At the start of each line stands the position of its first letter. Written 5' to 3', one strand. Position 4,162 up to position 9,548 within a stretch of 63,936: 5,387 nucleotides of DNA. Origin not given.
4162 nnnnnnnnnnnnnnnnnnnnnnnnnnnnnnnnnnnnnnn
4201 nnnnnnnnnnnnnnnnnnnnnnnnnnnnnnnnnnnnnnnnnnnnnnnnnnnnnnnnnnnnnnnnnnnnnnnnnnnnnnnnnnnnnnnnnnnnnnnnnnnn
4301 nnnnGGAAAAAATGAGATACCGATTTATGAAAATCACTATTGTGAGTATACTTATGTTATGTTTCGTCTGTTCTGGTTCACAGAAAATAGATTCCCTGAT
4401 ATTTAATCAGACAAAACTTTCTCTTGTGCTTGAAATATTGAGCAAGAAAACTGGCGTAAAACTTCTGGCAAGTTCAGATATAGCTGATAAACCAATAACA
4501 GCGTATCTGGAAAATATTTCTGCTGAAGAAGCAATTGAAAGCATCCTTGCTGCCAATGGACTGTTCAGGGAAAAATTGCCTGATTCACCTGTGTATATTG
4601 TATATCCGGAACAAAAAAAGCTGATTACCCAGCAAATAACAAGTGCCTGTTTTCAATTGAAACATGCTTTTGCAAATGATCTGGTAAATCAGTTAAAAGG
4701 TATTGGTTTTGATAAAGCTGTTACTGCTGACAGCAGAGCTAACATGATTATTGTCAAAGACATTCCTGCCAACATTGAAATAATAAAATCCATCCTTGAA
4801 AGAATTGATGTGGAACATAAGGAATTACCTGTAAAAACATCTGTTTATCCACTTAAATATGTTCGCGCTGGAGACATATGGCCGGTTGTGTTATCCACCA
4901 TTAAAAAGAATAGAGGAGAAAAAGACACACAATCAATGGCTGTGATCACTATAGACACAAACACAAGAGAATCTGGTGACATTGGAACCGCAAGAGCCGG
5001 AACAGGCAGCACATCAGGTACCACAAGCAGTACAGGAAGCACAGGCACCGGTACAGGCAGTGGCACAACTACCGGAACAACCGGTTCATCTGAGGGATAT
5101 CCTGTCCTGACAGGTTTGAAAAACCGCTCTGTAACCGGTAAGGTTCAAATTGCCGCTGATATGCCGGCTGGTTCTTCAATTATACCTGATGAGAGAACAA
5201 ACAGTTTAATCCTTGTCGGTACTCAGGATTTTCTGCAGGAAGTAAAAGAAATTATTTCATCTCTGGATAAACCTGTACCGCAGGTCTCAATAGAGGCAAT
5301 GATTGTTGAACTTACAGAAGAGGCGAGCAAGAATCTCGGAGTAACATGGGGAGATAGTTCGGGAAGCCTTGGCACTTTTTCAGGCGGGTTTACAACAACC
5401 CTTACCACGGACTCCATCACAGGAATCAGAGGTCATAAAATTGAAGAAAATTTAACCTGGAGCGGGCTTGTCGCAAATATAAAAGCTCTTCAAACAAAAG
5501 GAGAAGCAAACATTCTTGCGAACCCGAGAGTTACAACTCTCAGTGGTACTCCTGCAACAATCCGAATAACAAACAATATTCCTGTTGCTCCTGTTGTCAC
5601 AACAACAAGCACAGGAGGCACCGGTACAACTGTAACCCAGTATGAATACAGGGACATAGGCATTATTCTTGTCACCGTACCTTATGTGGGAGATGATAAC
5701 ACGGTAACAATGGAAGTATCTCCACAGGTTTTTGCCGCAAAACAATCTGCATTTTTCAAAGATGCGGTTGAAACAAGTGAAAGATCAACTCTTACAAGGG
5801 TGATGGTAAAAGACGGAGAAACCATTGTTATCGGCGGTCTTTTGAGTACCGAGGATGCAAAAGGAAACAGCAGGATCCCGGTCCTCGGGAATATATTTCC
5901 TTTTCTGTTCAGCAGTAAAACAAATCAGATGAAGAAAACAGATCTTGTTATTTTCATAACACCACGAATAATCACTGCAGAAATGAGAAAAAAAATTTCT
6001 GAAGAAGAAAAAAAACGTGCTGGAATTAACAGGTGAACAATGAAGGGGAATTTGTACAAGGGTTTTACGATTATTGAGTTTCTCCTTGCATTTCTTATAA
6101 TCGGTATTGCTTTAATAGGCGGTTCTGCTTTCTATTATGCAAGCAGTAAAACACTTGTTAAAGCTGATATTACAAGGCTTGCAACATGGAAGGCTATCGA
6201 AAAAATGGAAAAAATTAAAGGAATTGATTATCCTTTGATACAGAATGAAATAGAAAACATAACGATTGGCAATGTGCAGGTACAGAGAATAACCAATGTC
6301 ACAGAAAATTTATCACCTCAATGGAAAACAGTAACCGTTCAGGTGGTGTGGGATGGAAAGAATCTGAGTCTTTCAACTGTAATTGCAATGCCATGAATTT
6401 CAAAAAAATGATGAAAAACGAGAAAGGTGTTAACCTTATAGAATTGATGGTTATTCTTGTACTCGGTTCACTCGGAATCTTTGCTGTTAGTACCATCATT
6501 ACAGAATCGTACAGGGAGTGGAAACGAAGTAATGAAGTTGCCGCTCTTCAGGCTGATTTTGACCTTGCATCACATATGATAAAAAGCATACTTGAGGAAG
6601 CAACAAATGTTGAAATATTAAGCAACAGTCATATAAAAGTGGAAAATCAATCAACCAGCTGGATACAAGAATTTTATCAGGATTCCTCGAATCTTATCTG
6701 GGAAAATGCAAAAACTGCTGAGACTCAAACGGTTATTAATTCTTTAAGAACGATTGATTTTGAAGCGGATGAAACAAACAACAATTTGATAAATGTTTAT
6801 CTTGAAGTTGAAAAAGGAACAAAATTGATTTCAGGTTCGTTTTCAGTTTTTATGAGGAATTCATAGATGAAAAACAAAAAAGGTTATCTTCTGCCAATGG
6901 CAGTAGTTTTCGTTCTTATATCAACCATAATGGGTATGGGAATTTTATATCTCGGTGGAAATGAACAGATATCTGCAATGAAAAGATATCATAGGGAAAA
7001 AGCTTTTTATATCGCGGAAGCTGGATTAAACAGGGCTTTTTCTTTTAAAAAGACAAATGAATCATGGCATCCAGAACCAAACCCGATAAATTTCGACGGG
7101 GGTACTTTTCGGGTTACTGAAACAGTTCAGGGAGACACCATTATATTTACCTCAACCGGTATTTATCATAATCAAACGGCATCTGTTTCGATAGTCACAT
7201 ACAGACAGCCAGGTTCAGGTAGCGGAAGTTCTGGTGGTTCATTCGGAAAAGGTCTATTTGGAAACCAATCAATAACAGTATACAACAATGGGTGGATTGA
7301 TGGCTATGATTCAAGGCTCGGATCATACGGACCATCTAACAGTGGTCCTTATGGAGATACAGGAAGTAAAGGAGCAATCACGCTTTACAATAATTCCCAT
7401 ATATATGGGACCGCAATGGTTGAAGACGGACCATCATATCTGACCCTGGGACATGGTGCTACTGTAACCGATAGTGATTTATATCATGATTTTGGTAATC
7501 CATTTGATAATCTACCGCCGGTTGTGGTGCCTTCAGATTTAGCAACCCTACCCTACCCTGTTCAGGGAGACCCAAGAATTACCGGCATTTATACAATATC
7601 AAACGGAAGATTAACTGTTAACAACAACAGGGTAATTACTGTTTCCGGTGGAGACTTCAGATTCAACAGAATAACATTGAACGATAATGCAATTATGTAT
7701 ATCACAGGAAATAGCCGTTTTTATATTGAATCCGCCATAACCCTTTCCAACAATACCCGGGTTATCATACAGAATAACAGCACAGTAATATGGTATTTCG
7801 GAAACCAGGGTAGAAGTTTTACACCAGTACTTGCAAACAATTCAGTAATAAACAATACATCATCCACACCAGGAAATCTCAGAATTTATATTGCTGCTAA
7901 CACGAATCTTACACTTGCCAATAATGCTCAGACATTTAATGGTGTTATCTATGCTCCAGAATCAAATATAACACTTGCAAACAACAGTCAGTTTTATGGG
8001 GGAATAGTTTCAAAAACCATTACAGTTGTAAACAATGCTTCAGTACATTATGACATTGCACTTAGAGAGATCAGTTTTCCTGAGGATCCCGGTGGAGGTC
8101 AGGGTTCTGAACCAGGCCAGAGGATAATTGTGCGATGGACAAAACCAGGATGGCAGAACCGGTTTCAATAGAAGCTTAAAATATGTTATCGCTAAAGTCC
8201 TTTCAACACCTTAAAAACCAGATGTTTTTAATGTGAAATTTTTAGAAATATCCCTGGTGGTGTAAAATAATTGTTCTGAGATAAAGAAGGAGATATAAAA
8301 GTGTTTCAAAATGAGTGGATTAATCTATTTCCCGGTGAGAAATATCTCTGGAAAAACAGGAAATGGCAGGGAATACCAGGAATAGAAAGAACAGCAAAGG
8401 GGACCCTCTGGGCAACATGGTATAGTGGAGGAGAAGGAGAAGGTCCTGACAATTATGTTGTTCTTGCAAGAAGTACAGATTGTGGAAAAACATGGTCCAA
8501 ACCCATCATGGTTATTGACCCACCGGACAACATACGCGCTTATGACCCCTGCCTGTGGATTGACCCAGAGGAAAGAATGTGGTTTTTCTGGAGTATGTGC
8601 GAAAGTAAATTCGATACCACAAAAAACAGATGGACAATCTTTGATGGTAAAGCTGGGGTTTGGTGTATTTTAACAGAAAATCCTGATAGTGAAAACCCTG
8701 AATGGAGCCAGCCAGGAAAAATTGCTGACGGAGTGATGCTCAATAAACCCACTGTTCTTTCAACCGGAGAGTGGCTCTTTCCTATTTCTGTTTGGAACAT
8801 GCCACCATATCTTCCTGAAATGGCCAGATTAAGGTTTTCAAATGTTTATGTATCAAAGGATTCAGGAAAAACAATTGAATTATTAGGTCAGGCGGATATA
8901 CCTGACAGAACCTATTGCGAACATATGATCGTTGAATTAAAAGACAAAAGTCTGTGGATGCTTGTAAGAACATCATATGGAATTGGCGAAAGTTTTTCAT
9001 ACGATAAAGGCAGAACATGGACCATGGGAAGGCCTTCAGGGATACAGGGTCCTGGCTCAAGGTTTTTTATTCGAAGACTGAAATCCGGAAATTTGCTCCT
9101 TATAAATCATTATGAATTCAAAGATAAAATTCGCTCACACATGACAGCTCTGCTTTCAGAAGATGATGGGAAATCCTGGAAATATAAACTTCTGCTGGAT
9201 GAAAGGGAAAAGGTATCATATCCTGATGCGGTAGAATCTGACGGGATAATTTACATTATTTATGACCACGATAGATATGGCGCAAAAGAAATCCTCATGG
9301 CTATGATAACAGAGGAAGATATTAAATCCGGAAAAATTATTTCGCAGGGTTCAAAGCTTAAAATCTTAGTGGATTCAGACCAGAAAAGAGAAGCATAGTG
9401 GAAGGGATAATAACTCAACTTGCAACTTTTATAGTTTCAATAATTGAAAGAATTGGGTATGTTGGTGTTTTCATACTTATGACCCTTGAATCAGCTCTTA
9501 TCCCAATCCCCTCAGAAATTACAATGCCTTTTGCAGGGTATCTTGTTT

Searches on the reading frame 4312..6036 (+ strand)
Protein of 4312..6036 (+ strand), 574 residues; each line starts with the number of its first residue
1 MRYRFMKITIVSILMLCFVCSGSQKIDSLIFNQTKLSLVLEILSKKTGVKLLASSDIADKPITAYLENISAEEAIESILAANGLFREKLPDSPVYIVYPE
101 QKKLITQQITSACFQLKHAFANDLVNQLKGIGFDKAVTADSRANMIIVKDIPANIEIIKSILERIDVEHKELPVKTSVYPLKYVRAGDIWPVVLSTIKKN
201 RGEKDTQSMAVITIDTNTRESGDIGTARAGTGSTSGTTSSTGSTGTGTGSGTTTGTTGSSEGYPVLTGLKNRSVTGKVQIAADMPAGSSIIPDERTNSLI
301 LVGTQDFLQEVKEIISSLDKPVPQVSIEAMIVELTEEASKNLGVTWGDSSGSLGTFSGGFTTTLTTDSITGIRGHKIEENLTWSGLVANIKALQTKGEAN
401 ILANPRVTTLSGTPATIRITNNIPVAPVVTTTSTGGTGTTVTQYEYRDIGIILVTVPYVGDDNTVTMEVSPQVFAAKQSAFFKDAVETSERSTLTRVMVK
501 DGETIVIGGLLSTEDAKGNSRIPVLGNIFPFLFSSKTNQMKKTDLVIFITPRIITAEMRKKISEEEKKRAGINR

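Call 47: search_protein_families(library=pfam, proteins=[window:4312-6036:+], max_evalue=0.000001)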
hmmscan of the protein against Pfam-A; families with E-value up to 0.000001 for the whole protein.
window:4312-6036:+ (574 aa): 2 families
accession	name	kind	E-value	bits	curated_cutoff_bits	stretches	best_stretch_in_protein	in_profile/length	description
PF00263.26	Secretin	-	8.5e-39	133.3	27.5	1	392-554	1-168/169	Bacterial type II and III secretion system protein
PF03958.22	Secretin_N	-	1.1e-25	90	28.2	2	176-324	1-69/69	Bacterial type II/III secretion system short domain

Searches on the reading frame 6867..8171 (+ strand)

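Call 47: search_protein_families(library=pfam, proteins=[window:6867-8171:+], max_evalue=0.000001)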
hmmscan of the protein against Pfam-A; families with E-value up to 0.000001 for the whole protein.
window:6867-8171:+ (434 aa): 1 family
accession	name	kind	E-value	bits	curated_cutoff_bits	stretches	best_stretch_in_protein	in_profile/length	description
PF23981.1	DUF7305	-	4.7e-18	66.2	27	1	257-401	44-184/185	Domain of unknown function (DUF7305)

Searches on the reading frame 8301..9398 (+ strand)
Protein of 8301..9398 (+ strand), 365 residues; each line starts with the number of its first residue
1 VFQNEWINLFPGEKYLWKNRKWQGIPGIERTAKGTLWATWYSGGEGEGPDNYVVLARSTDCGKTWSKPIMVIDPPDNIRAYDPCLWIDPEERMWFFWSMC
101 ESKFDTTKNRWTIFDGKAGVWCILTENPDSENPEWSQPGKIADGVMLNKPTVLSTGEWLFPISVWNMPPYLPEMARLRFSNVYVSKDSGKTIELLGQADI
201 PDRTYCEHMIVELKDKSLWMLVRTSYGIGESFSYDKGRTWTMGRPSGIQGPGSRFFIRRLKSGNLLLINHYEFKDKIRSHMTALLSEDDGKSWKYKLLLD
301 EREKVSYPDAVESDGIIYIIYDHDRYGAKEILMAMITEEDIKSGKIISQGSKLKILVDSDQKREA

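Call 47: search_protein_families(library=pfam, proteins=[window:8301-9398:+], max_evalue=0.000001)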
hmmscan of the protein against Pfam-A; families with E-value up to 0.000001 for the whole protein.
window:8301-9398:+ (365 aa): 1 family
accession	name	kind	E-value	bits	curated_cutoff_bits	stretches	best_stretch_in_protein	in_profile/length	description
PF13088.12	BNR_2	-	2.7e-27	96.3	31.4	1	34-319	1-277/277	BNR repeat-like domain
